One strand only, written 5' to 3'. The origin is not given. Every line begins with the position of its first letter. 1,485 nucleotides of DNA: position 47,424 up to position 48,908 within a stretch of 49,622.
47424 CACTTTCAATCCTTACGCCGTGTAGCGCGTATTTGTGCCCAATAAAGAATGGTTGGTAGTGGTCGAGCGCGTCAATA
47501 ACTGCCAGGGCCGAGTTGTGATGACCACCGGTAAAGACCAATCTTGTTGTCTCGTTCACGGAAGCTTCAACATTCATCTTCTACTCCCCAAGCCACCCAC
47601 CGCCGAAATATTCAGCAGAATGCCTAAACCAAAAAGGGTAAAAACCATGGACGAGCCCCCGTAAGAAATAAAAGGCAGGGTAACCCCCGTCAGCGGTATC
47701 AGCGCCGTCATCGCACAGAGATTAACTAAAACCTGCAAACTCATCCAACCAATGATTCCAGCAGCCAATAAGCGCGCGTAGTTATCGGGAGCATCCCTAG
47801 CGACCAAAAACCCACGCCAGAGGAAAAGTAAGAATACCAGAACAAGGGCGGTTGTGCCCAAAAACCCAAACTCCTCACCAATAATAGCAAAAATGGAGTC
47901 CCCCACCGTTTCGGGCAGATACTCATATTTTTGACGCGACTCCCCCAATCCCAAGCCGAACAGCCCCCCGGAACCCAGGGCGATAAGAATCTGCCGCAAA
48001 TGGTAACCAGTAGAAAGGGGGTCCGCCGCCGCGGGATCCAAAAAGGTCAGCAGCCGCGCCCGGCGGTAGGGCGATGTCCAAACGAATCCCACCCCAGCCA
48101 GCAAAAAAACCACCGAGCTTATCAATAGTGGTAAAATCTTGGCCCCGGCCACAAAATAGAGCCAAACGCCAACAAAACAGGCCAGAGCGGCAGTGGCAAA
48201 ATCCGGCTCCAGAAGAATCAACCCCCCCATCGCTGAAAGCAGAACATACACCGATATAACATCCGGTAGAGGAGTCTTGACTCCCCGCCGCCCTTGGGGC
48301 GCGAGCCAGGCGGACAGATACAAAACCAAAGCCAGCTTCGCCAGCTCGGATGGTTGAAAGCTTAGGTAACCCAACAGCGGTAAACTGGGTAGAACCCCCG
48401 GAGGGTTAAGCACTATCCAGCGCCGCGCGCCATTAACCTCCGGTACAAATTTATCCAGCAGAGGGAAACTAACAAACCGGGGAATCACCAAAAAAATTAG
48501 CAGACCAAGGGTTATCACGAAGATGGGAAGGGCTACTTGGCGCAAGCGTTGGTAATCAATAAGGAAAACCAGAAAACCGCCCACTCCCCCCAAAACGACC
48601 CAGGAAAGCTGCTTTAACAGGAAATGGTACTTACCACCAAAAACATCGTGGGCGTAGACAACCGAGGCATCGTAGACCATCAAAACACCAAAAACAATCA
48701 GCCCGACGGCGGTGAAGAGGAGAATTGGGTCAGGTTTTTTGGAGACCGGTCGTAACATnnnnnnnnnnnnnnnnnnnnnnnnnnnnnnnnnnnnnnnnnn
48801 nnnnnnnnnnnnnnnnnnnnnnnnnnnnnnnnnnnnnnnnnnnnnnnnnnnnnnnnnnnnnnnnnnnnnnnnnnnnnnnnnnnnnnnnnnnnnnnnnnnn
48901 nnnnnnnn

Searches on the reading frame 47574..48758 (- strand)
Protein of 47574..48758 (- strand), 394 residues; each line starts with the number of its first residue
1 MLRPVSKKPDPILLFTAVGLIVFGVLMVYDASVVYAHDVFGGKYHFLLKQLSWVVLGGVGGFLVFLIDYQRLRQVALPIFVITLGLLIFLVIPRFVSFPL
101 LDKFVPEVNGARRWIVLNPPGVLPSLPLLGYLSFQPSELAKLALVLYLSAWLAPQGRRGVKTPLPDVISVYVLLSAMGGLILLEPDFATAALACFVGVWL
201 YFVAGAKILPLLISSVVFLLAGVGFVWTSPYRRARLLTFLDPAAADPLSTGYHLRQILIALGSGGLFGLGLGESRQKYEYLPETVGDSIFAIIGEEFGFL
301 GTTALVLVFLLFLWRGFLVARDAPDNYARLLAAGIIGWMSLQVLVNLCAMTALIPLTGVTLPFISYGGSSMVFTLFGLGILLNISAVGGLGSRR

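Call 10: find_related_loci(query=window:47574-48758:-, collection=genome_contigs, flank=6000)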
Query window:47574-48758:- (394 aa) in genome_contigs; peptide patterns used: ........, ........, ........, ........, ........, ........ (x = any residue, [..] = any of these).
411 stretches matched a pattern; 122 encode a relative of the query (tblastn E <= 1e-3); the best 80 are kept; 80 distinct loci.
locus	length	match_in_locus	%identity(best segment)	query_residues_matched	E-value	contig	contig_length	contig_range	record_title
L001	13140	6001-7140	68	6-384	2e-154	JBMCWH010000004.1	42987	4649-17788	MAG: Patescibacteria group bacterium isolate D4M11_71 NODE_318_length_42987_cov_14.290855, whole genome shotgun sequence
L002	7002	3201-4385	63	1-386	6e-153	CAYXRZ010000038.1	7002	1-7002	MAG TPA_asm: uncultured Candidatus Saccharibacteria bacterium isolate SRP332253_co2_158 genome assembly, contig: NODE_11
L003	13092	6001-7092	51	2-385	2e-111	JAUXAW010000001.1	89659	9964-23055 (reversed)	MAG: candidate division WWE3 bacterium isolate CSMAG_2772 CSMAG_2772_k141_1177522_length_89659_cov_7.0000, whole genome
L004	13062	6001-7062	44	1-385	5e-98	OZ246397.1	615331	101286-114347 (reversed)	MAG: uncultured Gammaproteobacteria bacterium isolate SRP068000_co4_68 genome assembly, chromosome: 1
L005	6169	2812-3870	48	2-385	5e-96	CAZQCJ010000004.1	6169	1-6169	MAG TPA_asm: uncultured Gammaproteobacteria bacterium isolate SRP067234_co1_244 genome assembly, contig: k99_342467, who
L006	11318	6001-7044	47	22-385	6e-95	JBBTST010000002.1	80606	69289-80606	MAG: Patescibacteria group bacterium isolate H41-bin102_1 H41_bin102_1_000000000002, whole genome shotgun sequence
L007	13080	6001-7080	47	8-385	5e-92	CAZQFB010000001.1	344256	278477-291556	MAG TPA_asm: uncultured Candidatus Saccharibacteria bacterium isolate SRP263991_co2_619 genome assembly, contig: NODE_2_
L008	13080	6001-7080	46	3-385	1e-91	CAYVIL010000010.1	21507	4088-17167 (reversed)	MAG TPA_asm: uncultured Candidatus Saccharibacteria bacterium isolate binchicken_co17_205 genome assembly, contig: NODE_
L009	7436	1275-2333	48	2-385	3e-91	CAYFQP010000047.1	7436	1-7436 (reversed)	MAG TPA_asm: uncultured Gammaproteobacteria bacterium isolate ERP108616_co1_137 genome assembly, contig: k119_662742, wh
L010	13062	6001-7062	45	3-385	2e-91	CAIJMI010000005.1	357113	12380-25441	Candidatus Gottesmanbacteria bacterium isolate LaPlata-b_bin-0620 genome assembly, contig: bin-0620:5/5, whole genome sh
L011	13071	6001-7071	45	3-385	2e-91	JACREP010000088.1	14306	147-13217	MAG: Candidatus Gottesmanbacteria bacterium isolate NC_groundwater_1702_Pr3_B-0.1um_50_12 SR-2_scaffold_141_2518470, who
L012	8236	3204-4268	46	2-385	1e-90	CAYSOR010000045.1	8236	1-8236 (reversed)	MAG TPA_asm: uncultured Gammaproteobacteria bacterium isolate binchicken_co266_188 genome assembly, contig: NODE_17544_l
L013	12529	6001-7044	45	9-385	4e-90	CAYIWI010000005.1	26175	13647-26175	MAG TPA_asm: uncultured Gammaproteobacteria bacterium isolate ERP119705_co3_560 genome assembly, contig: NODE_2063_lengt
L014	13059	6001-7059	46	5-385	5e-90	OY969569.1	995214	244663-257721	MAG: Candidatus Gottesmanbacteria bacterium isolate MFD03899.bin.c.1 genome assembly, chromosome: 1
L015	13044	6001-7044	47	9-385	2e-89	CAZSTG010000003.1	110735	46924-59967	MAG TPA_asm: uncultured Gammaproteobacteria bacterium isolate SRP294416_co1_745 genome assembly, contig: NODE_150_length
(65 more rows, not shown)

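Call 11: search_protein_families(library=pfam, max_evalue=1, proteins=[window:47574-48758:-])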
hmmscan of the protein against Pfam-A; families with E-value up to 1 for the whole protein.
window:47574-48758:- (394 aa): 1 family
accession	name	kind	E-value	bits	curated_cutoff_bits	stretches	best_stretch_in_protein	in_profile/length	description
PF01098.24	FTSW_RODA_SPOVE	-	1.1e-89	301.3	26.4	1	13-386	3-352/356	Cell cycle protein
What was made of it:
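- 47574..48758 (-): ftsW (394 aa), left flank. Pfam PF01098 at E=1e-89 (call 11).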

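Call 16: find_related_loci(query=window:47574-48758:-, collection=metagenome_contigs, flank=4000)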
Query window:47574-48758:- (394 aa) in metagenome_contigs; peptide patterns used: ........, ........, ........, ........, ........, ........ (x = any residue, [..] = any of these).
482 stretches matched a pattern; 190 encode a relative of the query (tblastn E <= 1e-3); the best 80 are kept; 80 distinct loci.
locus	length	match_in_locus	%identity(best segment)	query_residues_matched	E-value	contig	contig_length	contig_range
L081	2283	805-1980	68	1-386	4e-174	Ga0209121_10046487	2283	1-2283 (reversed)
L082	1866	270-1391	51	2-385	3e-109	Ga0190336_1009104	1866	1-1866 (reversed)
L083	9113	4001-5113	48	2-382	1e-102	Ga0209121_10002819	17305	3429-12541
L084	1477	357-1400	45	7-385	2e-107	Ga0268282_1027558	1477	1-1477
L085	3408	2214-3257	45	7-385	9e-101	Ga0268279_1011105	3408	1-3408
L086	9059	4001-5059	48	2-385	1e-97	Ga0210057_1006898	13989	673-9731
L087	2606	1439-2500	49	2-386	4e-100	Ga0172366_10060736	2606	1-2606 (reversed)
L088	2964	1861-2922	49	2-386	3e-99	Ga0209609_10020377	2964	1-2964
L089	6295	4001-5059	48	2-385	6e-96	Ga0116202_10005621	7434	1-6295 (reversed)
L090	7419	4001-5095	47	2-385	7e-95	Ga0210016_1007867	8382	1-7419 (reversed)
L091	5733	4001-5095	47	2-385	7e-95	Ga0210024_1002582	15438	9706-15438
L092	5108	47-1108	46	1-385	3e-95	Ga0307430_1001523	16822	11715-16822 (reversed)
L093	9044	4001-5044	47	22-385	3e-95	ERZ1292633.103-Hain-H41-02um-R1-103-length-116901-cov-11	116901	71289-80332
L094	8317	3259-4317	48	2-385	7e-95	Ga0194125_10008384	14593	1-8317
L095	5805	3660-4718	46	2-385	1e-94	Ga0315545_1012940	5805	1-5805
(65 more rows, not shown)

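Call 42: find_homologous_proteins(query=window:47574-48758:-, max_evalue=1e-60)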
Query window:47574-48758:- (394 aa): 2799 proteins with E <= 1e-60 among 8000 candidates; the best 120 are listed.
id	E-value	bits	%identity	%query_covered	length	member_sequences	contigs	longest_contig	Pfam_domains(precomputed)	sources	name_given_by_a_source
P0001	3.0e-248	842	100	100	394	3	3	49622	PF01098.25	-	-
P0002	2.1e-175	602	70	98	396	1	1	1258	PF01098.25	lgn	-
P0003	9.1e-173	593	68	97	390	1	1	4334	PF01098.25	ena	-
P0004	2.5e-168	578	68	97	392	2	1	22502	PF01098.25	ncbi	ncbi:MAG: FtsW/RodA/SpoVE family cell cycle protein [Patescibacteria group bacterium]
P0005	5.7e-167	574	68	98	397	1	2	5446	PF01098.25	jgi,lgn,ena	-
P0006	2.2e-164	566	67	98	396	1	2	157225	PF01098.25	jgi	-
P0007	1.2e-157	543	64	99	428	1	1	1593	PF01098.25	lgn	-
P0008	7.7e-156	537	63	98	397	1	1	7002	PF01098.25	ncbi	-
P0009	3.9e-155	535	68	91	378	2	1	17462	PF01098.25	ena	-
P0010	3.0e-153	529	62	98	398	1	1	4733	PF01098.25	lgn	-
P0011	1.6e-152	526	62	98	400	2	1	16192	PF01098.25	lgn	-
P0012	1.9e-144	500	60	96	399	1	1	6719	PF01098.25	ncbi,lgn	-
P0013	1.3e-142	494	69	84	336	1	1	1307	PF01098.25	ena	-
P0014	7.3e-140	485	58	98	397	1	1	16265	PF01098.25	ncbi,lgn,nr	ncbi:MAG: putative peptidoglycan glycosyltransferase FtsW [Patescibacteria group bacterium]|nr:putat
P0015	2.8e-138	480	58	98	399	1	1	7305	PF01098.25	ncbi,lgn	-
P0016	9.5e-112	392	53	98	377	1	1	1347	PF01098.25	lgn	-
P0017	1.1e-111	392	52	98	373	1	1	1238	PF01098.25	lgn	-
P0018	3.1e-111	390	52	97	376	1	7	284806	PF01098.25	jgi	-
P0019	1.4e-110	388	51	97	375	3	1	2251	PF01098.25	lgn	-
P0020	8.6e-110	386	53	97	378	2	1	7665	PF01098.25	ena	-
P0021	1.4e-109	385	53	96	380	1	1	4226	PF01098.25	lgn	-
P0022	4.8e-109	383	51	97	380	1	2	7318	PF01098.25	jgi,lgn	-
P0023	8.7e-109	382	51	92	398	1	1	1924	PF01098.25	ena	-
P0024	1.6e-108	382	50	95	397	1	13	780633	PF01098.25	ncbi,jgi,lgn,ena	jgi:cell division protein FtsW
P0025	1.4e-107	378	52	97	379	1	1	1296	PF01098.25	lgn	-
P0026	1.5e-107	378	52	98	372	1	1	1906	PF01098.25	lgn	-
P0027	2.3e-107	378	51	97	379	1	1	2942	PF01098.25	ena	-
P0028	7.2e-107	376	50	99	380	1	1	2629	PF01098.25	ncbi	-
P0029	9.0e-107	376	51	96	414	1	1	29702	PF01098.25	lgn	-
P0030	1.0e-106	376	48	97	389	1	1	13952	PF01098.25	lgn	-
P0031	1.2e-106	375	50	97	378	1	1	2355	PF01098.25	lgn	-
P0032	1.4e-106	375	49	97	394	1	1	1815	PF01098.25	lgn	-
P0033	1.5e-106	375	50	97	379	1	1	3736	PF01098.25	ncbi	-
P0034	1.5e-106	375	51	97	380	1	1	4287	PF01098.25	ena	-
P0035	2.3e-106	374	53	96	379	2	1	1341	PF01098.25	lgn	-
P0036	1.5e-105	372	50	97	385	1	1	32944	PF01098.25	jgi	-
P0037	1.8e-105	372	53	96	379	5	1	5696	PF01098.25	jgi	-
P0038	3.2e-105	371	51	97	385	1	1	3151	PF01098.25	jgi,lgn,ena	-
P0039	6.0e-105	370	53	96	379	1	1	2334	PF01098.25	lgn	-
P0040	7.0e-104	366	51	96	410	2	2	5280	PF01098.25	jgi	jgi:cell division protein FtsW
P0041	7.9e-104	366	49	97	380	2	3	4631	PF01098.25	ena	-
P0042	1.4e-103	365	51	96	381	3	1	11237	PF01098.25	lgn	-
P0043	2.4e-103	365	51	96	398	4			PF01098.25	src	-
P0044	3.7e-103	364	50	96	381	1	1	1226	PF01098.25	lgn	-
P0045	9.4e-103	363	50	98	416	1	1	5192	PF01098.25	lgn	-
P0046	1.0e-102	362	49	97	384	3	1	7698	PF01098.25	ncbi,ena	-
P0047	2.2e-102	361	49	96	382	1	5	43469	PF01098.25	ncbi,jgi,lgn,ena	-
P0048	2.4e-102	361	49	98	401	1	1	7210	PF01098.25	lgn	-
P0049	6.4e-102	360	52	96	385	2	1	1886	PF01098.25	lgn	-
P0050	9.4e-102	359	49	97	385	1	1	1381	PF01098.25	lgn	-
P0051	1.0e-101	359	47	97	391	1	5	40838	PF01098.25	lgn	-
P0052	1.4e-101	359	52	91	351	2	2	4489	PF01098.25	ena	-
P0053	1.9e-101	358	49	96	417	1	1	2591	PF01098.25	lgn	-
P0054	2.3e-101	358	49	92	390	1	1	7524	PF01098.25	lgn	-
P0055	2.7e-101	358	50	92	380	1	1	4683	PF01098.25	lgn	-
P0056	4.0e-101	357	51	96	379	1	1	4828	PF01098.25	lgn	-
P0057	4.8e-101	357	49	96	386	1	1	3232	PF01098.25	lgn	-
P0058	5.6e-101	357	50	98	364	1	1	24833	PF01098.25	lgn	-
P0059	6.1e-101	357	49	96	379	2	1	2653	PF01098.25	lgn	-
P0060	1.4e-100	355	50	96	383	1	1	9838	PF01098.25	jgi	-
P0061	1.6e-100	355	52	91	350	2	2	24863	PF01098.25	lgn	-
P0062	3.1e-100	354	49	99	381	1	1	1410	PF01098.25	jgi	jgi:cell division protein FtsW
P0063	5.6e-100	353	51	93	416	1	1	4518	PF01098.25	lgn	-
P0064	5.7e-100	353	47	97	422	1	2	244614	PF01098.25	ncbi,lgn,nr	ncbi:FtsW/RodA/SpoVE family cell cycle protein [candidate division WWE3 bacterium]|nr:FtsW/RodA/SpoV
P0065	1.7e-99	352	50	97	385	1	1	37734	PF01098.25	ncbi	-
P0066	1.7e-99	352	47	97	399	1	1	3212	PF01098.25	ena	-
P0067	2.4e-99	351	48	96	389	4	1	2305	PF01098.25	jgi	-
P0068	2.4e-99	351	49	92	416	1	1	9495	PF01098.25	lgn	-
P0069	2.7e-99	351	49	97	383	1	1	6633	PF01098.25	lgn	-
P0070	3.5e-99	351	50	92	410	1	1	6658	PF01098.25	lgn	-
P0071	5.8e-99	350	47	97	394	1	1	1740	PF01098.25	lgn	-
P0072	5.8e-99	350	50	97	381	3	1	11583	PF01098.25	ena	-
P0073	6.2e-99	350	47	93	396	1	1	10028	PF01098.25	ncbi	-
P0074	9.5e-99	349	47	96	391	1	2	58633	PF01098.25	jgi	-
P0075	1.4e-98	349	50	93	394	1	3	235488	PF01098.25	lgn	-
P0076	1.7e-98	348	47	96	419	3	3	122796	PF01098.25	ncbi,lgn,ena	ncbi:MAG: FtsW/RodA/SpoVE family cell cycle protein [Patescibacteria group bacterium]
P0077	2.2e-98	348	46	96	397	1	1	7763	PF01098.25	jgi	jgi:cell division protein FtsW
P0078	2.2e-98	348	50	95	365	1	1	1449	PF01098.25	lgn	-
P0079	3.6e-98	347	51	93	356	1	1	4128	PF01098.25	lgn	-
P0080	5.9e-98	347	48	95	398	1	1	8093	PF01098.25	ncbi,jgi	ncbi:MAG: FtsW/RodA/SpoVE family cell cycle protein [Patescibacteria group bacterium]|jgi:cell divis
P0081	8.0e-98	346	50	92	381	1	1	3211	PF01098.25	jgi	-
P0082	1.2e-97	346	51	95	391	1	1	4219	PF01098.25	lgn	-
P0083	1.3e-97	346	48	98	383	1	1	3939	PF01098.25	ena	-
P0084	2.4e-97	345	46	96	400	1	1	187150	PF01098.25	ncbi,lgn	-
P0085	2.6e-97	345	46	99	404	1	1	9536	PF01098.25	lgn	-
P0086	3.1e-97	344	50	96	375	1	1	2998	PF01098.25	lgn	-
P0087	3.3e-97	344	47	95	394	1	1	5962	PF01098.25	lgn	-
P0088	4.6e-97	344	47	97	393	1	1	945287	PF01098.25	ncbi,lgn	-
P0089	1.3e-96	342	46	96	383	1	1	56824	PF01098.25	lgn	-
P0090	1.8e-96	342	46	96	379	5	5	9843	PF01098.25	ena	-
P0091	3.8e-96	341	46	98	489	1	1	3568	PF01098.25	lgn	-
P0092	7.1e-96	340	50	92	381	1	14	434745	PF01098.25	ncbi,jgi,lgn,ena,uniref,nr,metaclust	ncbi:hypothetical protein A2716_03420 [candidate division WWE3 bacterium RIFCSPHIGHO2_01_FULL_40_23]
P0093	8.8e-96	340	49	93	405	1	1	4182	PF01098.25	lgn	-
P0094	1.1e-95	339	46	92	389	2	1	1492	PF01098.25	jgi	jgi:cell division protein FtsW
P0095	1.3e-95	339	48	96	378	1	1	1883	PF01098.25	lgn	-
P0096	1.4e-95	339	48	98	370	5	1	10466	PF01098.25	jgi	-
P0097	1.6e-95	339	47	97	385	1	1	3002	PF01098.25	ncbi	-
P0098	2.4e-95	338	49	97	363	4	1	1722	PF01098.25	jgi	jgi:cell division protein FtsW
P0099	7.6e-95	337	44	92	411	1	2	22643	PF01098.25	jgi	-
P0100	1.1e-94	336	47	96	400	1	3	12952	PF01098.25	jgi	jgi:cell division protein FtsW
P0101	1.3e-94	336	48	93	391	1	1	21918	PF01098.25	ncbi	-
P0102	1.4e-94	336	47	93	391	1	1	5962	PF01098.25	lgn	-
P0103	1.6e-94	335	48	92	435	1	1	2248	PF01098.25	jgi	jgi:cell division protein FtsW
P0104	2.1e-94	335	48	97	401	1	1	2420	PF01098.25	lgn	-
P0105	2.2e-94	335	45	99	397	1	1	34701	PF01098.25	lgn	-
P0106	2.7e-94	335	49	92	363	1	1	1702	PF01098.25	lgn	-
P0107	2.9e-94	335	47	98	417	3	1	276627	PF01098.25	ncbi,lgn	-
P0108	3.2e-94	334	45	97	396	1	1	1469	PF01098.25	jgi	jgi:cell division protein FtsW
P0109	3.8e-94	334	44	96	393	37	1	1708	PF01098.25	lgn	-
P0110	3.8e-94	334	45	96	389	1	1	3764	PF01098.25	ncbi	-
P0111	4.3e-94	334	48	97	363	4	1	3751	PF01098.25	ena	-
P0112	6.0e-94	334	45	96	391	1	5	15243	PF01098.25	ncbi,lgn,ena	-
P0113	6.7e-94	333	48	97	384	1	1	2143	PF01098.25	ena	-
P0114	7.2e-94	333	44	96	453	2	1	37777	PF01098.25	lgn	-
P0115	9.2e-94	333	48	92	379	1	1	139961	PF01098.25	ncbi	-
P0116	9.8e-94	333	49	97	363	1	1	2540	PF01098.25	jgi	jgi:cell division protein FtsW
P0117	1.1e-93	333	50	93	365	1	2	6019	PF01098.25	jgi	jgi:cell division protein FtsW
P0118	1.2e-93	333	46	96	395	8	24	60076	PF01098.25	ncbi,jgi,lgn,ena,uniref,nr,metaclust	ncbi:hypothetical protein COT69_01565 [candidate division WWE3 bacterium CG09_land_8_20_14_0_10_39_2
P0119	1.3e-93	332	48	91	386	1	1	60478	PF01098.25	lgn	-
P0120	1.8e-93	332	48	97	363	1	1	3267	PF01098.25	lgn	-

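Call 43: find_encoding_contigs(protein=P0001, flank=10000, max_places=10)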
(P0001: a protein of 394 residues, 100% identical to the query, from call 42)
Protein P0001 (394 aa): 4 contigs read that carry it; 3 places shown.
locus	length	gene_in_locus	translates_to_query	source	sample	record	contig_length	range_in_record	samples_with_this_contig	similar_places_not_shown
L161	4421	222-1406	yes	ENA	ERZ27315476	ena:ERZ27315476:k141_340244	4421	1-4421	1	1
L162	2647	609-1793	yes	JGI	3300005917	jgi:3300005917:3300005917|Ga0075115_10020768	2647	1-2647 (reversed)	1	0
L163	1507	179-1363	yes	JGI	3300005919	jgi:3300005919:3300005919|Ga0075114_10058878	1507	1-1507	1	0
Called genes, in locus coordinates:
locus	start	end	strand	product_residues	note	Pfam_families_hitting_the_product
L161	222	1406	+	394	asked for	PF01098:FTSW_RODA_SPOVE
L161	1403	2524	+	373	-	PF03033:Glyco_transf_28, PF04101:Glyco_tran_28_C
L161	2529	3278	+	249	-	PF03799:FtsQ_DivIB_C (weak)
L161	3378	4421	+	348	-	?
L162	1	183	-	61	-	?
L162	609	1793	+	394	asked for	PF01098:FTSW_RODA_SPOVE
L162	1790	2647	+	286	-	?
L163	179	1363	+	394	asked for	PF01098:FTSW_RODA_SPOVE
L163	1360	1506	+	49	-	?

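Call 45: find_encoding_contigs(protein=P0003, flank=5000, max_places=3)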
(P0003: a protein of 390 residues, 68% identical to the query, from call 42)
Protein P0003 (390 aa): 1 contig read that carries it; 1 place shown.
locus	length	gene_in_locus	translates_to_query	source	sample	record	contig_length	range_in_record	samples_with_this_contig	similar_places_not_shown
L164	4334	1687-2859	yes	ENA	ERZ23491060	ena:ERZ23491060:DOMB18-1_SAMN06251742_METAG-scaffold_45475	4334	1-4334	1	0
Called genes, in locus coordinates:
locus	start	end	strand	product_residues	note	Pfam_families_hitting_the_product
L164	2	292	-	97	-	?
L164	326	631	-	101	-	PF05635:23S_rRNA_IVP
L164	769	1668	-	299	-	PF03799:FtsQ_DivIB_C (weak)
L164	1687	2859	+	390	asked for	PF01098:FTSW_RODA_SPOVE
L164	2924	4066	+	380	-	PF03033:Glyco_transf_28, PF13579:Glyco_trans_4_4 (weak), PF04101:Glyco_tran_28_C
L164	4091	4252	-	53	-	-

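Call 46: find_encoding_contigs(protein=P0004, flank=5000, max_places=3)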
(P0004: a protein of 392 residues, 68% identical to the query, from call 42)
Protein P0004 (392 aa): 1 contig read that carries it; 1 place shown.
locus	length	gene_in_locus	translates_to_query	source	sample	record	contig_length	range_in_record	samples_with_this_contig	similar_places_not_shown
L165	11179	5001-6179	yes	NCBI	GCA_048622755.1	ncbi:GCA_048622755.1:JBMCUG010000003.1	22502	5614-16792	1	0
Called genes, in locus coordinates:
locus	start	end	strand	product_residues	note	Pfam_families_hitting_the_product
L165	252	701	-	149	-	-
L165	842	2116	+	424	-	PF01225:Mur_ligase (weak), PF08245:Mur_ligase_M, PF02875:Mur_ligase_C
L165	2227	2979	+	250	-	PF00881:Nitroreductase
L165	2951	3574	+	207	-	PF02245:Pur_DNA_glyco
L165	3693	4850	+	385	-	PF00953:Glycos_transf_4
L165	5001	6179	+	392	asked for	PF01098:FTSW_RODA_SPOVE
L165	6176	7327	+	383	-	PF03033:Glyco_transf_28, PF04101:Glyco_tran_28_C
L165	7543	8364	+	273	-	-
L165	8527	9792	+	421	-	PF14450:FtsA, PF02491:SHS2_FTSA, PF06723:MreB_Mbl, PF11104:PilM_2 (weak), PF14450:FtsA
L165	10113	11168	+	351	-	PF00091:Tubulin, PF12327:FtsZ_C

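Call 47: find_encoding_contigs(protein=P0006, flank=5000, max_places=3)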
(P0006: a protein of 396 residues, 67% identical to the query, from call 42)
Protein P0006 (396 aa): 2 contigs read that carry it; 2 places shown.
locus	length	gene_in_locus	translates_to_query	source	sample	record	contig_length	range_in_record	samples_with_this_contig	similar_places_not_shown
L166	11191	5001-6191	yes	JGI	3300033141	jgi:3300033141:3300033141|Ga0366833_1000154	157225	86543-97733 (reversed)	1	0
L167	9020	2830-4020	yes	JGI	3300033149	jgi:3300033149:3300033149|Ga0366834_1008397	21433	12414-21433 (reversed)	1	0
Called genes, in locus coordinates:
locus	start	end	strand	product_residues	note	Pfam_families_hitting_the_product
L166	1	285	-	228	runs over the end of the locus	-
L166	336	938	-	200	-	PF04542:Sigma70_r2, PF08281:Sigma70_r4_2, PF00196:GerE, PF04545:Sigma70_r4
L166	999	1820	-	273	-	-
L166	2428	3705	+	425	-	PF01225:Mur_ligase, PF08245:Mur_ligase_M, PF02875:Mur_ligase_C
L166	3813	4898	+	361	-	PF00953:Glycos_transf_4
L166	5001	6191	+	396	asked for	PF01098:FTSW_RODA_SPOVE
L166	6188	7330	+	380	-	PF03033:Glyco_transf_28, PF04101:Glyco_tran_28_C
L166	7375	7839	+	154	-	-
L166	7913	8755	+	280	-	-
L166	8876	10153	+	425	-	PF11104:PilM_2 (faint), PF14450:FtsA, PF02491:SHS2_FTSA, PF06723:MreB_Mbl (weak), PF14450:FtsA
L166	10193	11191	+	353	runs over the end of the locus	PF00091:Tubulin, PF12327:FtsZ_C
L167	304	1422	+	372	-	PF01225:Mur_ligase, PF08245:Mur_ligase_M, PF02875:Mur_ligase_C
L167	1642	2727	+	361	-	PF00953:Glycos_transf_4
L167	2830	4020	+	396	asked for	PF01098:FTSW_RODA_SPOVE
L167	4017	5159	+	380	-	PF03033:Glyco_transf_28, PF04101:Glyco_tran_28_C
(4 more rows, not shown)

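Call 48: find_encoding_contigs(protein=P0009, flank=5000, max_places=3)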
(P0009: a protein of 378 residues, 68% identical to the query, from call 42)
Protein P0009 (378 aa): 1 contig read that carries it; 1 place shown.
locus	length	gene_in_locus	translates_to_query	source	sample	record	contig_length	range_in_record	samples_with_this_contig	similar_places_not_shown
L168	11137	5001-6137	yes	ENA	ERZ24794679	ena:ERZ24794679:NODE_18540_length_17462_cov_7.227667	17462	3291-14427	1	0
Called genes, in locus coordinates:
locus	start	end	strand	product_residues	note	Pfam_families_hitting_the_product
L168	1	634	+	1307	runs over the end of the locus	?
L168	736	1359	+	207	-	-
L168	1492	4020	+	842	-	PF05257:CHAP, PF00030:Crystall (faint), PF03995:Inhibitor_I36 (faint), PF16158:N_BRCA1_IG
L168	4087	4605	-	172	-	PF00963:Cohesin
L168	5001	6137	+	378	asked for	PF01098:FTSW_RODA_SPOVE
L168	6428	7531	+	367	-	PF03033:Glyco_transf_28, PF04101:Glyco_tran_28_C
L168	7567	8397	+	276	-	-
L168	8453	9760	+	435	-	PF14450:FtsA (weak), PF02491:SHS2_FTSA, PF06723:MreB_Mbl (weak), PF14450:FtsA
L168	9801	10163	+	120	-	PF05635:23S_rRNA_IVP, PF22296:bAvd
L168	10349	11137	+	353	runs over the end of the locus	PF00091:Tubulin, PF12327:FtsZ_C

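Call 54: find_homologous_proteins(query=L166:999-1817:-, max_evalue=0.00001)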
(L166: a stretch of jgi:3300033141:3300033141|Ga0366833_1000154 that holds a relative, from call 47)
Query L166:999-1817:- (272 aa): 23 proteins with E <= 0.00001 among 998 candidates.
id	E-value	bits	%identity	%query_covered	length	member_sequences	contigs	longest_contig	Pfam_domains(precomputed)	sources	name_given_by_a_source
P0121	1.2e-175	600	100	100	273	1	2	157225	-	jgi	-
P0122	3.8e-125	435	71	99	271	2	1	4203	-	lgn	-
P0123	7.2e-122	424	70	99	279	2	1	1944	-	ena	-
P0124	2.3e-120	419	69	100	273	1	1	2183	-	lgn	-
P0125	3.2e-118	412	68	100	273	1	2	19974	-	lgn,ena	-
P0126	3.3e-117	409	66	100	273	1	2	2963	-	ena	-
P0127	3.5e-110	386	61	98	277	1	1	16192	-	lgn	-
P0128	2.6e-108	379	64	99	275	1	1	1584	-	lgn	-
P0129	3.0e-105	369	60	98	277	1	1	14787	-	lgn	-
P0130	1.5e-104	367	61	98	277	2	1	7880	-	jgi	-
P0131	6.5e-103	362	60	98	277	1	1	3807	-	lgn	-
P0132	3.9e-100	353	58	98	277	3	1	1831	-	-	-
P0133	3.2e-99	350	59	99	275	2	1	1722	-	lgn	-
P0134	1.6e-98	347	56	100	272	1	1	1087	-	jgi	jgi:hypothetical protein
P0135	2.7e-85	304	52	98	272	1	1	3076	-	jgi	-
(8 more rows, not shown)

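Call 56: find_encoding_contigs(protein=P0132, flank=10000, max_places=10)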
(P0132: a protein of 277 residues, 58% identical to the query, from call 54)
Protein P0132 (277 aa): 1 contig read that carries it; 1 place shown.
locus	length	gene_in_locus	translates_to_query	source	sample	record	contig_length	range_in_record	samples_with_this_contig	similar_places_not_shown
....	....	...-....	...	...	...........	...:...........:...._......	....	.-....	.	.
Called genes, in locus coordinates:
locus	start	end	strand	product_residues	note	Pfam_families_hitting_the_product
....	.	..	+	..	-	?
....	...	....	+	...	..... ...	-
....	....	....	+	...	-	?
